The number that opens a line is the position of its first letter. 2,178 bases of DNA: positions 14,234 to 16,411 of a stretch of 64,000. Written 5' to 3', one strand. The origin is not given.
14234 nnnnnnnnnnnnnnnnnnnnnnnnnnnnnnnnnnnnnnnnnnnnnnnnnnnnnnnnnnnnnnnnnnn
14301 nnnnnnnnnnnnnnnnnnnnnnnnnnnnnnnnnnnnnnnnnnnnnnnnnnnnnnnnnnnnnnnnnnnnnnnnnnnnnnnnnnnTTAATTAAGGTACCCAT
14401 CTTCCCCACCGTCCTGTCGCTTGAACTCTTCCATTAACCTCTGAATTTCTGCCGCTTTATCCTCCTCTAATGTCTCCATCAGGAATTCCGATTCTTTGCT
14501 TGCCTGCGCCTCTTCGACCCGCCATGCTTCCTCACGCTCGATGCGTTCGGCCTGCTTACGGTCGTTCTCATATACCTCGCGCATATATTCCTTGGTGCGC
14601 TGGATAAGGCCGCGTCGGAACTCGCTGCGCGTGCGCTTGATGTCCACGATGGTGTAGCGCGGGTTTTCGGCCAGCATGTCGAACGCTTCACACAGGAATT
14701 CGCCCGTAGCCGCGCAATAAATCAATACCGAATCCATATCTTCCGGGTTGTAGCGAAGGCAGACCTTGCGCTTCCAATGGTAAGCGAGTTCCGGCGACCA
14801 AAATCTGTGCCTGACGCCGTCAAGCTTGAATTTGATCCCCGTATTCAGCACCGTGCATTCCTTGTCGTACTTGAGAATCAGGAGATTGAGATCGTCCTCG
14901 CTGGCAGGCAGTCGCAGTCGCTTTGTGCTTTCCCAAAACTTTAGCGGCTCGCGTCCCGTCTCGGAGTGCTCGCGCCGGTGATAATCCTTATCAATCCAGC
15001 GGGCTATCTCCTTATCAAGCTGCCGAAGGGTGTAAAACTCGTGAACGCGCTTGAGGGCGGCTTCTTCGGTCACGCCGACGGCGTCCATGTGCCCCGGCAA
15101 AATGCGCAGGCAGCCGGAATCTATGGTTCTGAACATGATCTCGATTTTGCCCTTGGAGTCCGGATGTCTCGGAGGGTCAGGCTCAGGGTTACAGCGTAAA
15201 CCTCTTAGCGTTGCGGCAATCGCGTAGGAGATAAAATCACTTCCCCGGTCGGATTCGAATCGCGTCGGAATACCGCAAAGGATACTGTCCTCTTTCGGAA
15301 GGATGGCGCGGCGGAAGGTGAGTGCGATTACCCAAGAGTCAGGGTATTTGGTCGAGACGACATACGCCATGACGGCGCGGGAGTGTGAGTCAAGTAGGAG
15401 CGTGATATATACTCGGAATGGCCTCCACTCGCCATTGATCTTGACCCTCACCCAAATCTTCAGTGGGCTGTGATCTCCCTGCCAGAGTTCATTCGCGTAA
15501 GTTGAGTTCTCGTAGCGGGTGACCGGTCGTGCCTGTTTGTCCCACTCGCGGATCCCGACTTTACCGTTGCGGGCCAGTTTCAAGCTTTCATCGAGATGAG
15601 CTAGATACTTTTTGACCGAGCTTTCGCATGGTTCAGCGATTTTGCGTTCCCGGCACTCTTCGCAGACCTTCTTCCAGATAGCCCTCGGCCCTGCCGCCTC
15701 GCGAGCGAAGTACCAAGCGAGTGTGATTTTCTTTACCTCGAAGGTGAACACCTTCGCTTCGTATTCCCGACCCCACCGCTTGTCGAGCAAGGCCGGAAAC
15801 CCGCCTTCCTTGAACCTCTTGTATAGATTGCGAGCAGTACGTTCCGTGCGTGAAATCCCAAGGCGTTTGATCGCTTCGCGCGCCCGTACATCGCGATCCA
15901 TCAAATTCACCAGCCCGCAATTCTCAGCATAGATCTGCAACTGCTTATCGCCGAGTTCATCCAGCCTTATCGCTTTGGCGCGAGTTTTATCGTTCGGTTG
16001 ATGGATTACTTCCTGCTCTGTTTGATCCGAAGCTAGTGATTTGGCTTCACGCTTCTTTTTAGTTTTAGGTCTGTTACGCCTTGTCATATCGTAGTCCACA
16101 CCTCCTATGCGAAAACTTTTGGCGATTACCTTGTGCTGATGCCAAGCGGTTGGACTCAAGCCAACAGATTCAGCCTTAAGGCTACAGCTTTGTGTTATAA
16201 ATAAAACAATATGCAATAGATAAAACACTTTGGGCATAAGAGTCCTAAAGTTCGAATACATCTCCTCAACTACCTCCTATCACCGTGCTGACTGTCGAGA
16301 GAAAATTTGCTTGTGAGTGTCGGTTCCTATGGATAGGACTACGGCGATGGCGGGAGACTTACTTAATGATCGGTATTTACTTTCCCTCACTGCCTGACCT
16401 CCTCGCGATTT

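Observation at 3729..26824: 23.1-kb AT-rich TnsB/TnsC-type transposon with self-consistent multi-repeat ends, inserted 5 nt downstream of the pilC stop codon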

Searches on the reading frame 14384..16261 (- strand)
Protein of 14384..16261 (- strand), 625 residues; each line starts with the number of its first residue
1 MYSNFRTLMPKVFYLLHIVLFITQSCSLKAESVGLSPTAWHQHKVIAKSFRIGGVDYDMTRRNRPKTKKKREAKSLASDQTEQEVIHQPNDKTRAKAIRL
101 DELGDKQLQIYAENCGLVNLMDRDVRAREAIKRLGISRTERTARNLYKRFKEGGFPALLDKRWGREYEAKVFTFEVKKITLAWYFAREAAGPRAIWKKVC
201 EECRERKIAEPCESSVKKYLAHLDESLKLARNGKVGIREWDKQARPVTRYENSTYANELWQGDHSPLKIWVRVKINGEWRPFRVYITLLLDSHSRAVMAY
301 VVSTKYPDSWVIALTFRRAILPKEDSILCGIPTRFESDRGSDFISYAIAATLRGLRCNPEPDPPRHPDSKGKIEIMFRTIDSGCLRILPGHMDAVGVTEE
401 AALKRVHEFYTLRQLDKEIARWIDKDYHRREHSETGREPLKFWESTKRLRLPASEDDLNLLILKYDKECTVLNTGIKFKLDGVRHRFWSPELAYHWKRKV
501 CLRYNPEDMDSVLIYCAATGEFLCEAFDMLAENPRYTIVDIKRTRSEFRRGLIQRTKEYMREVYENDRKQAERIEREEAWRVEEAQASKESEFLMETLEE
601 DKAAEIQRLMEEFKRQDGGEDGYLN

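Call 5: search_protein_families(library=pfam, proteins=[window:14384-16261:-], max_evalue=0.01)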
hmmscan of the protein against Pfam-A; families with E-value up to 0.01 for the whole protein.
window:14384-16261:- (625 aa): 4 families
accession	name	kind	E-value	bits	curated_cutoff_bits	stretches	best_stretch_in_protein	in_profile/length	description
PF00665.32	rve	-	1.1e-08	35.7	32.6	1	256-367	4-102/102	Integrase core domain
PF09299.17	Mu-transpos_C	-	6.1e-08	33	21.7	1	467-525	8-61/61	Mu transposase, C-terminal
PF13518.12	HTH_28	-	0.00013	22.4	25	1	118-165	6-50/52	Helix-turn-helix domain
PF13551.12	HTH_29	-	0.004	17.6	28.1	0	120-167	7-54/64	Winged helix-turn helix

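Call 14: find_encoding_contigs(protein=window:14387-16261:-, flank=10000, max_places=10)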
Protein window:14387-16261:- (625 aa): no gene with exactly this product is on record in the collection.

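Call 15: find_homologous_proteins(query=window:14387-16261:-, max_evalue=0.00001)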
Query window:14387-16261:- (625 aa): 62 proteins with E <= 0.00001 among 8000 candidates.
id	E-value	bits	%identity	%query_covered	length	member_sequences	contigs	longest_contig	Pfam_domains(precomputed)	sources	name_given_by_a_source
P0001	0.0e+0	1424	100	99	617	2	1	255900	PF00665.33,PF09299.18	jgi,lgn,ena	jgi:putative transposase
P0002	0.0e+0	1233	87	99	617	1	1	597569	PF00665.33,PF09299.18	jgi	jgi:putative transposase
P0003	0.0e+0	1226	87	99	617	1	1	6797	PF00665.33,PF09299.18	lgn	-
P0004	0.0e+0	1159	82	99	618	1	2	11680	PF00665.33,PF09299.18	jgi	jgi:putative transposase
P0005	1.2e-238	812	64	88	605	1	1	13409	PF00665.33,PF09299.18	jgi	-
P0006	2.7e-230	784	65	83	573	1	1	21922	PF09299.18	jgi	jgi:putative transposase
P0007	1.2e-229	782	64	83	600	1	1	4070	PF00665.33,PF09299.18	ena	-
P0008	1.5e-228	778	62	89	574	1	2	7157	PF00665.33,PF09299.18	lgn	-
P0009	3.6e-224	764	63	83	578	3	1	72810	PF00665.33,PF09299.18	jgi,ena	jgi:putative transposase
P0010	5.3e-224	763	60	89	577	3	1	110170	PF00665.33,PF09299.18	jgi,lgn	jgi:putative transposase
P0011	8.6e-223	759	59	90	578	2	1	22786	PF00665.33,PF09299.18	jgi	jgi:putative transposase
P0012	3.4e-220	751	55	96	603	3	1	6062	PF00665.33,PF09299.18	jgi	-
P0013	6.0e-220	750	61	89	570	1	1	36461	PF00665.33,PF09299.18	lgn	-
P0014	9.2e-218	743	59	88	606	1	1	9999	PF09299.18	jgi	jgi:putative transposase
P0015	1.3e-215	736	60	85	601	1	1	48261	PF09299.18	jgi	jgi:putative transposase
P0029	1.1e-188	647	53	87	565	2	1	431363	PF00665.33,PF09299.18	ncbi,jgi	ncbi:MAG TPA: Mu transposase C-terminal domain-containing protein [Pyrinomonadaceae bacterium]|jgi:p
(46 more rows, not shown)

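Call 16: find_encoding_contigs(protein=P0002, flank=10000, max_places=4)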
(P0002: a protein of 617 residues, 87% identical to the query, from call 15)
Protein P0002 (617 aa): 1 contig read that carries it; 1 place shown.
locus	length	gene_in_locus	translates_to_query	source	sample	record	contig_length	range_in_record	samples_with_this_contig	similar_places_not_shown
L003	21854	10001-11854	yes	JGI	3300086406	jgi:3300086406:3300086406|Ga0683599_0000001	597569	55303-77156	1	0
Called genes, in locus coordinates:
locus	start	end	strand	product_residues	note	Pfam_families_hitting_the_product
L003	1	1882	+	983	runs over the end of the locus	PF02384:N6_Mtase (faint), PF07669:Eco57I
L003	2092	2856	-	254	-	-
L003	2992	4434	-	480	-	-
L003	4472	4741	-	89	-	-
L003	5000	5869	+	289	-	-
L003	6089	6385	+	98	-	-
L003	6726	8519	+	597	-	-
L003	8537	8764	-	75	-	PF13560:HTH_31, PF12844:HTH_19 (weak), PF01381:HTH_3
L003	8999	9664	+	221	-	PF10108:DNA_pol_B_exo2, PF13482:RNase_H_2 (weak)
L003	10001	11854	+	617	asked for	PF00665:rve, PF09299:Mu-transpos_C (weak)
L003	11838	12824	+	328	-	PF13401:AAA_22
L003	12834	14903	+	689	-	PF13646:HEAT_2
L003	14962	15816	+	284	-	PF13191:AAA_16 (faint), PF13401:AAA_22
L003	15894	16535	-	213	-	-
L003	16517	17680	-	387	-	-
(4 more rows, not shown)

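Call 17: find_encoding_contigs(protein=P0004, flank=10000, max_places=4)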
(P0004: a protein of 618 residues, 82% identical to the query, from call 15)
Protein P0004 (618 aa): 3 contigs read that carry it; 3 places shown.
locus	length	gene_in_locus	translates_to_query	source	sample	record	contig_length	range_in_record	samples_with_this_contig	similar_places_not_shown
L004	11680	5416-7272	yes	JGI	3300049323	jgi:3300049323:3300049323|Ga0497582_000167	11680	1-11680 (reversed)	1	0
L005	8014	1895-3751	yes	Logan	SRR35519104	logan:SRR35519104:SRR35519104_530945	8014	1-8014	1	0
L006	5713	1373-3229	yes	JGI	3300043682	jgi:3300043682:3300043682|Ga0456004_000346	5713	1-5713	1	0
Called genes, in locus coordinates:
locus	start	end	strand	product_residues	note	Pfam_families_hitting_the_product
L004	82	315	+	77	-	-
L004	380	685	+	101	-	-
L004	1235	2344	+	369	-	PF05226:CHASE2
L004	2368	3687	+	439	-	PF13441:Gly-zipper_YMGG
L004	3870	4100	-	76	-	PF13560:HTH_31, PF01381:HTH_3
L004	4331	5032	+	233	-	PF10108:DNA_pol_B_exo2, PF13482:RNase_H_2 (weak)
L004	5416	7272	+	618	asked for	PF00665:rve, PF09299:Mu-transpos_C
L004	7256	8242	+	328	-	PF13401:AAA_22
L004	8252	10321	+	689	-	PF13646:HEAT_2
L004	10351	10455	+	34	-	-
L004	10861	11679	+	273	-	?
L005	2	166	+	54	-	?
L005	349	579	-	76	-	PF13560:HTH_31, PF01381:HTH_3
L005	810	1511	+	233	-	PF10108:DNA_pol_B_exo2, PF13482:RNase_H_2 (weak)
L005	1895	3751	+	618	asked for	PF00665:rve, PF09299:Mu-transpos_C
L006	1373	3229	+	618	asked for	PF00665:rve, PF09299:Mu-transpos_C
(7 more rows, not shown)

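Call 26: find_encoding_contigs(protein=P0009, flank=10000, max_places=2)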
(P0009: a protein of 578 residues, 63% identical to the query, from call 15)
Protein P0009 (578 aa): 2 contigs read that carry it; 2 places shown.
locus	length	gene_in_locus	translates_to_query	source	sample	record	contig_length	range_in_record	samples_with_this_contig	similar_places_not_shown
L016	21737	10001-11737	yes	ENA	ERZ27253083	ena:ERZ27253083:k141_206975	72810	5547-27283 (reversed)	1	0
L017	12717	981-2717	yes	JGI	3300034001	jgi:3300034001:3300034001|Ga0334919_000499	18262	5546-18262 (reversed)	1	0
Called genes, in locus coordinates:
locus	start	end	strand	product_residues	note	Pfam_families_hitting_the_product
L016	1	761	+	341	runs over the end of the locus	PF01702:TGT (weak)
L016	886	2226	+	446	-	-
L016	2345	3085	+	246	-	-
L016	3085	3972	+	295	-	-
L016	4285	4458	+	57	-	-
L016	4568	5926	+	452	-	-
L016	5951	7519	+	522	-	PF04055:Radical_SAM (weak)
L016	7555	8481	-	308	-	-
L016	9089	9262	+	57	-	-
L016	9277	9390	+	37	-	-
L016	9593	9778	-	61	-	-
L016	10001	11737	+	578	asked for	PF00665:rve, PF09299:Mu-transpos_C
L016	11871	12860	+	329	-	PF13401:AAA_22 (weak)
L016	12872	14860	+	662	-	-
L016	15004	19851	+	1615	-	PF13195:DUF4011, PF13086:AAA_11, PF13245:AAA_19 (faint), PF13604:AAA_30 (faint), PF13086:AAA_11, PF13087:AAA_12, PF18741:MTES_1575, PF11784:DUF3320 (weak)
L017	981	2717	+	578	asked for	PF00665:rve, PF09299:Mu-transpos_C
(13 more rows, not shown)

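Call 27: find_encoding_contigs(protein=P0029, flank=10000, max_places=2)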
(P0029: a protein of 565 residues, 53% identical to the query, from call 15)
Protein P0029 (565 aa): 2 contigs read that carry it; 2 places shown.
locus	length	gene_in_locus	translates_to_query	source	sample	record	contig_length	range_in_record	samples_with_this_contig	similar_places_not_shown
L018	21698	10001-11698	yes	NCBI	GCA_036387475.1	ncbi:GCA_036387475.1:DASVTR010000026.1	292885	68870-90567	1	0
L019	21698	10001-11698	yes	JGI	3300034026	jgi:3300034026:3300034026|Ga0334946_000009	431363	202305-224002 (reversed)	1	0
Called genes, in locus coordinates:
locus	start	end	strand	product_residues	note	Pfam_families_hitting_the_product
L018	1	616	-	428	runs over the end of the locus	PF00145:DNA_methylase, PF09445:Methyltransf_15 (faint)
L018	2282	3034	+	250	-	-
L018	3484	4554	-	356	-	PF00365:PFK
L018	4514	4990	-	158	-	PF18186:SLATT_4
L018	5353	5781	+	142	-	PF01797:Y1_Tnp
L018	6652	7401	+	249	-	PF10108:DNA_pol_B_exo2, PF13482:RNase_H_2 (weak), PF03104:DNA_pol_B_exo1 (weak)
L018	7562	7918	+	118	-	-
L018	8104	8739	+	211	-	PF04542:Sigma70_r2, PF08281:Sigma70_r4_2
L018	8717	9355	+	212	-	-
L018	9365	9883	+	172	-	PF06114:Peptidase_M78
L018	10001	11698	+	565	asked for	PF00665:rve (weak), PF09299:Mu-transpos_C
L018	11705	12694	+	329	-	PF13401:AAA_22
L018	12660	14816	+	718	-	PF13646:HEAT_2 (faint)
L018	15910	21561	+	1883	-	-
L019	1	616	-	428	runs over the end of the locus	PF00145:DNA_methylase, PF09445:Methyltransf_15 (faint)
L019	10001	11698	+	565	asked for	PF00665:rve (weak), PF09299:Mu-transpos_C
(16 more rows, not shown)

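Call 33: find_related_loci(query=A1, collection=genome_contigs, flank=10000)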
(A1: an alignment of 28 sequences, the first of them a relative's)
Query A1 (617 aa) in genome_contigs; peptide patterns used: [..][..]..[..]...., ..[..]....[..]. (x = any residue, [..] = any of these).
194 stretches matched a pattern; 65 encode a relative of the query (tblastn E <= 1e-3); 64 distinct loci.
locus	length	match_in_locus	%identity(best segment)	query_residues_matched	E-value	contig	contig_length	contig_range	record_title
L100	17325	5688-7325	51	64-605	0e+0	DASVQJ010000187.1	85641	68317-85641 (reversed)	MAG TPA_asm: Pyrinomonadaceae bacterium isolate SMAG_U3205 k141_131770, whole genome shotgun sequence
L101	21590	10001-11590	48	87-612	2e-150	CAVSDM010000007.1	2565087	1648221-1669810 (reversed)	MAG: uncultured Acidobacteriota bacterium isolate MFD01916.bin.4.248 genome assembly, contig: contig_2102, whole genome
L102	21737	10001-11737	46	45-612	2e-159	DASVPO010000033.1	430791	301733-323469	MAG TPA_asm: Pyrinomonadaceae bacterium isolate SMAG_U3181 k141_113971, whole genome shotgun sequence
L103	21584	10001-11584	46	91-613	1e-148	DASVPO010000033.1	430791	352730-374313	MAG TPA_asm: Pyrinomonadaceae bacterium isolate SMAG_U3181 k141_113971, whole genome shotgun sequence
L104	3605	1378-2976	45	91-614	5e-152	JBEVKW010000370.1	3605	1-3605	MAG: Chitinophagaceae bacterium isolate T4R1UO_autometa_bin_0002 T4R1UO_autometa_bin_0002_k133_4174588, whole genome sho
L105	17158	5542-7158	46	79-612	1e-143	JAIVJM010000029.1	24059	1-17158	MAG: Acidobacteria bacterium isolate MAG52 MTG52_1867, whole genome shotgun sequence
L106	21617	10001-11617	45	68-611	9e-143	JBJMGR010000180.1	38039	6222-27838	MAG: Pyrinomonadaceae bacterium isolate H3_18_all_fractions_metab_conc_6_64_56 k255_2718114, whole genome shotgun sequen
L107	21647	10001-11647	43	67-611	4e-139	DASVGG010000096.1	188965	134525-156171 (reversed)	MAG TPA_asm: Pyrinomonadaceae bacterium isolate SMAG_U2109 k141_785352, whole genome shotgun sequence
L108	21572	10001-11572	43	91-612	1e-132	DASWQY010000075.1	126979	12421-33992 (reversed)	MAG TPA_asm: Pyrinomonadaceae bacterium isolate SMAG_U3507 k141_362083, whole genome shotgun sequence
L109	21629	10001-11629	53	68-612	1e-177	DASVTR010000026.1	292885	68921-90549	MAG TPA_asm: Pyrinomonadaceae bacterium isolate SMAG_U3296 k141_228755, whole genome shotgun sequence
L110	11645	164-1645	42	128-611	3e-128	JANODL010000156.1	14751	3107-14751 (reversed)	MAG: Acidobacteriota bacterium isolate VAR_17_metabat_128 VAR_17_k141_2623938, whole genome shotgun sequence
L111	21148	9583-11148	41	92-613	7e-134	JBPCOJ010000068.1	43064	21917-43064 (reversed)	MAG: Pyrinomonadaceae bacterium isolate TH_ant_mag_153 S1Ck127_3318755_flag_0_multi_19.9956_len_43064, whole genome shot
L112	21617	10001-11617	40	78-609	7e-126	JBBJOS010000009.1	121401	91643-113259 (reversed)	MAG: Pyrinomonadaceae bacterium isolate RDP_SRG_07 MBC-RDOWN_F0-S0_32, whole genome shotgun sequence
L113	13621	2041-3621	42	91-613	1e-125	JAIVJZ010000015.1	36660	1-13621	MAG: Acidobacteria bacterium isolate MAG9 MTG9_228, whole genome shotgun sequence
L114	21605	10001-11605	42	83-609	2e-124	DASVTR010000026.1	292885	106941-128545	MAG TPA_asm: Pyrinomonadaceae bacterium isolate SMAG_U3296 k141_228755, whole genome shotgun sequence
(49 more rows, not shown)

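Call 49: search_solved_structures(query=window:14387-16261:-, max_evalue=0.01)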
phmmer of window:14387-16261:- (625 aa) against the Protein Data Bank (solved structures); distinct sequences matched with E-value up to 0.01: 7.
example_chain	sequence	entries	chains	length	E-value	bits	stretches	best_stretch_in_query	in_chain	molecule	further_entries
7svw_A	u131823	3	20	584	5e-22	81.3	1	125-585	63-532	TnsB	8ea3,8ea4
8rdu_R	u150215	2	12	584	5e-22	81.3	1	125-585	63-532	TnsB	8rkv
8aa5_AP1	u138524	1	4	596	5.3e-22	81.2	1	125-585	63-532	TnsB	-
9y7b_A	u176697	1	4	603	8.1e-09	37.7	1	263-517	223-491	IF3A Tn6677 TnsB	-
30jv_A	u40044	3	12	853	2.4e-07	32.8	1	228-558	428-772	TnsA endonuclease N-terminal domain-containing protein,TnsB transposase | PseTnsAB artificial fusion protein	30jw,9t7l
30ga_R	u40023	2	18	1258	5.2e-07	31.7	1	229-558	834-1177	Maltose/maltodextrin-binding periplasmic protein,TnsA endonuclease N-terminal domain-conta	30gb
7pik_A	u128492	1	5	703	0.0086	17.8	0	324-394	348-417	Transposon Tn7 transposition protein TnsB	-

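Call 55: search_protein_families(library=ncbifam, proteins=[window:14387-16261:-], max_evalue=0.01)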
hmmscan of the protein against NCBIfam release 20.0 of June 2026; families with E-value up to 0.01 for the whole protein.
window:14387-16261:- (625 aa): 3 families
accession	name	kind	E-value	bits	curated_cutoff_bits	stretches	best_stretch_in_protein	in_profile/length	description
NF033577.2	transpos_IS481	equivalog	6.5e-26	91.5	224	1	117-440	5-281/284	IS481 family transposase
NF033516.0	transpos_IS3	equivalog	1.2e-11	44.5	160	1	76-436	54-361/369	IS3 family transposase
NF033546.1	transpos_IS21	equivalog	0.00073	19.1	160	1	349-445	206-284/294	IS21 family transposase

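Call 76: search_protein_families(library=pfam, proteins=[L101:17280-17996:+, L101:17993-19285:-, L101:19447-20211:-, L101:20138-21289:-, L101:14922-15500:+, L101:15652-16047:+], max_evalue=0.05)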
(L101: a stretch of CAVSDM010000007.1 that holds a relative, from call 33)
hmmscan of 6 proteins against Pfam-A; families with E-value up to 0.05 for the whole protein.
L101:17280-17996:+ (238 aa): 7 families
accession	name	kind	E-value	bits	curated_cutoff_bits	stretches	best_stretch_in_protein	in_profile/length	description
PF13358.12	DDE_3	-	1.9e-17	63.9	28.6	1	143-234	2-93/146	DDE superfamily endonuclease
PF13565.12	HTH_32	-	2.2e-07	31.7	33.7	1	46-107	12-73/73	Homeodomain-like domain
PF13592.12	HTH_33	-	4.3e-05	23.5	25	1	82-117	6-41/60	Winged helix-turn helix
PF01710.22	HTH_Tnp_IS630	-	9.3e-05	22.9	21.3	1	3-127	2-111/119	Transposase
PF01498.24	HTH_Tnp_Tc3_2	-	0.00017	22.3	31.5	1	69-118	2-50/72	Transposase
PF01316.27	Arg_repressor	-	0.00023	21.3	27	1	67-116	6-54/70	Arginine repressor, DNA binding domain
PF00392.27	GntR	-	0.023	14.8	27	0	7-42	8-46/64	Bacterial regulatory proteins, gntR family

L101:17993-19285:- (430 aa): 3 families
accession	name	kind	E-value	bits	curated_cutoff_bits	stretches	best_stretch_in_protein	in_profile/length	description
PF00872.24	Transposase_mut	-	9.2e-124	413.6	21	1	30-395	13-377/379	Transposase, Mutator family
PF10551.15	MULE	-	0.0041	18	27.6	1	201-276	17-97/99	MULE transposase domain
PF03050.20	DDE_Tnp_IS66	-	0.0046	16.8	23.1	1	127-309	15-190/284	Transposase IS66 family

L101:19447-20211:- (254 aa): 6 families
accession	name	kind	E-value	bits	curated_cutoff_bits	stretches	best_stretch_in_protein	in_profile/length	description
PF12682.12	Flavodoxin_4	-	7.6e-18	64.9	24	1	84-223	1-144/155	Flavodoxin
PF12641.12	Flavodoxin_3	-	1.1e-07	32.2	27.5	2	142-225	30-116/160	Flavodoxin domain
PF12724.12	Flavodoxin_5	-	3.7e-05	24.5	27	0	86-115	1-32/145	Flavodoxin domain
PF00258.30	Flavodoxin_1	-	0.0001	23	25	1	87-246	1-143/143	Flavodoxin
PF02525.22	Flavodoxin_2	-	0.00021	21.5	27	1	84-192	2-115/198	Flavodoxin-like fold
PF03358.20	FMN_red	-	0.00023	21.2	24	1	91-206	11-128/152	NADPH-dependent FMN reductase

L101:20138-21289:- (383 aa): 1 family
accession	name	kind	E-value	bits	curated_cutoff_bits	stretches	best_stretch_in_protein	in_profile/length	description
PF00248.27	Aldo_ket_red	-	3.5e-63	213.8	24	1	61-356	2-289/291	Aldo/keto reductase family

L101:14922-15500:+ (192 aa): 0 families

L101:15652-16047:+ (131 aa): 1 family
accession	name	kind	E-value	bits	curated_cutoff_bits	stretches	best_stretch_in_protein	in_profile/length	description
PF13490.11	zf-HC2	-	0.00029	21.3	22.2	0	46-66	6-26/35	Putative zinc-finger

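Call 105: find_related_loci(query=A1, collection=viral_contigs, flank=10000)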
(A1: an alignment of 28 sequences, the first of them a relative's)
Query A1 (617 aa) in viral_contigs; peptide patterns used: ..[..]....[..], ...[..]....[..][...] (x = any residue, [..] = any of these).
26 stretches matched a pattern; 2 encode a relative of the query (tblastn E <= 1e-3); 2 distinct loci.
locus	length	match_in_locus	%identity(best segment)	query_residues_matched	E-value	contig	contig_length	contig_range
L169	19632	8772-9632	24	239-507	3e-13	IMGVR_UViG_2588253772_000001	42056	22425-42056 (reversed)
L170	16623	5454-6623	24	139-507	4e-13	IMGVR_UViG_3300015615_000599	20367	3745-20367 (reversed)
